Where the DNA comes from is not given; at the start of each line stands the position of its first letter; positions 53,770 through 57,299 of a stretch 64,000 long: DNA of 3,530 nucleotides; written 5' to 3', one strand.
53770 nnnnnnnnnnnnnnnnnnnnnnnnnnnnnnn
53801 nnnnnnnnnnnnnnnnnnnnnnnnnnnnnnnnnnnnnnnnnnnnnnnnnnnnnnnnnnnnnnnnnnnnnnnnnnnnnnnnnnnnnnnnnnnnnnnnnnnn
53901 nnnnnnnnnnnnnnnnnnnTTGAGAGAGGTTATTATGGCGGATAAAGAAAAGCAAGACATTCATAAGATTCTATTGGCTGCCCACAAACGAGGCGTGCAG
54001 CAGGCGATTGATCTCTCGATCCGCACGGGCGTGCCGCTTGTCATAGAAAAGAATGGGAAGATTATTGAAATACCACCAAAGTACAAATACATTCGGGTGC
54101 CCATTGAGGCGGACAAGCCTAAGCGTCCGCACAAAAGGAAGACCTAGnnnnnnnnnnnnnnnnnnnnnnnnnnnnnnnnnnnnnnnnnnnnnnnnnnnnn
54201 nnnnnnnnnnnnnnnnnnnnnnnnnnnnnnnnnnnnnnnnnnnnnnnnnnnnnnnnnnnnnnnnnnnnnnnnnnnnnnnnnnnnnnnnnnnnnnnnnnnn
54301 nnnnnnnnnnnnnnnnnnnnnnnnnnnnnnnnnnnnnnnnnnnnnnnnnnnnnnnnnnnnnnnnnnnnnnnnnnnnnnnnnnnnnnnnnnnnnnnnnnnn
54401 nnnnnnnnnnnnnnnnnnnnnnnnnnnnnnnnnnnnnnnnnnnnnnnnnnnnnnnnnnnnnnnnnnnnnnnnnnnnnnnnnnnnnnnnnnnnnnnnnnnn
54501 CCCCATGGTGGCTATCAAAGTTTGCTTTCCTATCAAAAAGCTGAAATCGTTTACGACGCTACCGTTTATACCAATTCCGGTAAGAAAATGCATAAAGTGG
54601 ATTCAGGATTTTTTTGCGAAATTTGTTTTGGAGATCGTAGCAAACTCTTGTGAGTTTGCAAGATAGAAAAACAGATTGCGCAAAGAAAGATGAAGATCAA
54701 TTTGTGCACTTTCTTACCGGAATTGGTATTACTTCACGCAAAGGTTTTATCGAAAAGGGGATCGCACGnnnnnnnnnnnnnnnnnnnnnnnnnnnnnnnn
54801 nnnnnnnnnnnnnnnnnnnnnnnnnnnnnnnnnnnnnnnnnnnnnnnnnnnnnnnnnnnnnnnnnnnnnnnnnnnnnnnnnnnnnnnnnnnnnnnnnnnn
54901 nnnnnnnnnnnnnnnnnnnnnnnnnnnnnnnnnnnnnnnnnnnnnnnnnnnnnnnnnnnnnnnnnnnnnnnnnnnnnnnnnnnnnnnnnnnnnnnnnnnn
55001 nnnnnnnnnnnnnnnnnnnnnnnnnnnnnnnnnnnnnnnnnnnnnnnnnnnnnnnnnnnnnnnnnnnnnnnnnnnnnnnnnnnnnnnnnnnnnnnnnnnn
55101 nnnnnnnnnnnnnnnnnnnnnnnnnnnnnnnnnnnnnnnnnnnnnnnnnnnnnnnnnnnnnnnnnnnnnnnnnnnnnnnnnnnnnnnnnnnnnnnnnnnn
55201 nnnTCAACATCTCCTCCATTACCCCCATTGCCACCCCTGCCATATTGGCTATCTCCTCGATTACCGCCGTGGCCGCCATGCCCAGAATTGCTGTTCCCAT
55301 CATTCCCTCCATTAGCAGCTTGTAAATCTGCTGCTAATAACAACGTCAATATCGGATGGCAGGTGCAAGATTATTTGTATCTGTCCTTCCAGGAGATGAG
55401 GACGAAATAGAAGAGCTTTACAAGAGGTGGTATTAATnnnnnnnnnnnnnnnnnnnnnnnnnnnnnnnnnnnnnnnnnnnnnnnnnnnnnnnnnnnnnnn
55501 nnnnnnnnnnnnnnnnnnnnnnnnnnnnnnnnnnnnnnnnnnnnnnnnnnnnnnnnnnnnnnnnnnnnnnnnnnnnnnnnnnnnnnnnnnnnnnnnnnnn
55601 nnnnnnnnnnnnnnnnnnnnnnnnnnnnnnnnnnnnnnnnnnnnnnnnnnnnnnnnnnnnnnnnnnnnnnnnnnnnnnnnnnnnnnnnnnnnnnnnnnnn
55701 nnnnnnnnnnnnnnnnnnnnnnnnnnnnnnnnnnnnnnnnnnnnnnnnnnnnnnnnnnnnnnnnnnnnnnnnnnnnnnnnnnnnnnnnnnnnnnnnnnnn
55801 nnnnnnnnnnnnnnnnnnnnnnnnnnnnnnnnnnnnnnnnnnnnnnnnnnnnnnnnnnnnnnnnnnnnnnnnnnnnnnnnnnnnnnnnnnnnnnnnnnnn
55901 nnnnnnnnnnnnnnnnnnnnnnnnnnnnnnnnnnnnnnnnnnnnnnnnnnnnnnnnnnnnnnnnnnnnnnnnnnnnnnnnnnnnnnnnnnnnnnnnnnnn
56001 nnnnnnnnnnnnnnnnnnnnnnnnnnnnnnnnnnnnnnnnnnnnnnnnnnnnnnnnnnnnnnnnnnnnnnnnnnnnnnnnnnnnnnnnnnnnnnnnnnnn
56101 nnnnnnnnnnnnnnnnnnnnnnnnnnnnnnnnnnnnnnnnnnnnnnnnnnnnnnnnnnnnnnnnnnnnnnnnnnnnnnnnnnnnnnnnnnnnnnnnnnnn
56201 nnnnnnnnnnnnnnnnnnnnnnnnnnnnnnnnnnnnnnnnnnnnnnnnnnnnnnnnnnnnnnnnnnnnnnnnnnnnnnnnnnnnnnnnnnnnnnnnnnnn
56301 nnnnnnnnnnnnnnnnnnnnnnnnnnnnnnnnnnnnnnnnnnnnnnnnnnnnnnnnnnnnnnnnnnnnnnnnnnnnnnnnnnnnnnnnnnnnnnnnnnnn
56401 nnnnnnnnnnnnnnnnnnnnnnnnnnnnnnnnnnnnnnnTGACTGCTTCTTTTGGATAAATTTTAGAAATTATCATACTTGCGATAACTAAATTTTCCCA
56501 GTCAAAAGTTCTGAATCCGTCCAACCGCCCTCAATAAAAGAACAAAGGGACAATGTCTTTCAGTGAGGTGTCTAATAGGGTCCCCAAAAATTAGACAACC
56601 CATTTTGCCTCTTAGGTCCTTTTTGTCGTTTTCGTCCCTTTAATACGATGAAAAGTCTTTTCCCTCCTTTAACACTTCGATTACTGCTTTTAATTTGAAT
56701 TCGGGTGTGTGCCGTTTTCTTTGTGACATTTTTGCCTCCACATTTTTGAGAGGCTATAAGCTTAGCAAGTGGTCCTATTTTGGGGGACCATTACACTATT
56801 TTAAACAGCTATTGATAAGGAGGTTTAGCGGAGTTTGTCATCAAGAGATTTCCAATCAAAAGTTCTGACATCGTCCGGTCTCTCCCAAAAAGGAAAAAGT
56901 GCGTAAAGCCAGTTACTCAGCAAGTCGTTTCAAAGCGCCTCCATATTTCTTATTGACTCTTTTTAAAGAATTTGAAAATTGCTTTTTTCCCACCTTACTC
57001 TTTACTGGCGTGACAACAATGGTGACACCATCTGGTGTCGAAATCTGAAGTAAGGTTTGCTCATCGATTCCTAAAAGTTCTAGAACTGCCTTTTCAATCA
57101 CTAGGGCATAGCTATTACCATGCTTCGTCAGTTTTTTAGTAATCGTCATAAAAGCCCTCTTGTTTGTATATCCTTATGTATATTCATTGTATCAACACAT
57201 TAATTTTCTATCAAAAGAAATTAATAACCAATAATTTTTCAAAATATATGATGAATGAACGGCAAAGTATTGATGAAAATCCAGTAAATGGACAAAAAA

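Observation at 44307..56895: tRNA-Tyr integration hotspot with four decaying copies of the tRNA 3' end delimiting stacked accessory modules and no integrase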

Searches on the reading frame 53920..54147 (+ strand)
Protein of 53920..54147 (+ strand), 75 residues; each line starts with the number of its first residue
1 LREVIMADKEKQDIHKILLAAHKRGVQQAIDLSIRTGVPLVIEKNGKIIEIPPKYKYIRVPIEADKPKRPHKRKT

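Call 12: search_protein_families(library=pfam, proteins=[window:53920-54147:+], max_evalue=0.01)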
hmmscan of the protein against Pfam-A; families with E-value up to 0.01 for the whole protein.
window:53920-54147:+ (75 aa): 0 families

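Call 48: search_protein_families(library=pfam, proteins=[window:53920-54147:+], max_evalue=10)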
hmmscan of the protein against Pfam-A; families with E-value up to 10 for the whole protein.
window:53920-54147:+ (75 aa): 0 families

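Call 49: search_protein_families(library=ncbifam, proteins=[window:53920-54147:+], max_evalue=0.01)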
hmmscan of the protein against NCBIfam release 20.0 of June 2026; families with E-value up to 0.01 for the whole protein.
window:53920-54147:+ (75 aa): 0 families

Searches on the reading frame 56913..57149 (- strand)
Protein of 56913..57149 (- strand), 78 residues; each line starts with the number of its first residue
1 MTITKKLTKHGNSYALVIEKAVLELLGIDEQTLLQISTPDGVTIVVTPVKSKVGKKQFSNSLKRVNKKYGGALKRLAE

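Call 12: search_protein_families(library=pfam, proteins=[window:56913-57149:-], max_evalue=0.01)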
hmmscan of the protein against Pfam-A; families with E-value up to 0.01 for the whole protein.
window:56913-57149:- (78 aa): 1 family
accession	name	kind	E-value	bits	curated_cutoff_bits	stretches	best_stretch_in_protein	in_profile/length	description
PF04014.23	MazE_antitoxin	-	4.8e-05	23.7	24.7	1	8-52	2-46/48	Antidote-toxin recognition MazE, bacterial antitoxin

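Call 49: search_protein_families(library=ncbifam, proteins=[window:56913-57149:-], max_evalue=0.01)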
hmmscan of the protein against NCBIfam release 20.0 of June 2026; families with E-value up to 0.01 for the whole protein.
window:56913-57149:- (78 aa): 2 families
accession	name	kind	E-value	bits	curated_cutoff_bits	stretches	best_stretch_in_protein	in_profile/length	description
TIGR02609.1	doc_partner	hypoth_equivalog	3e-07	30.7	55.9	1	6-77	2-73/74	putative addiction module antidote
NF052488.1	TAtMazEAgrob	equivalog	0.0008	19.5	130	1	1-58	1-55/87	type II toxin-antitoxin system antitoxin MazE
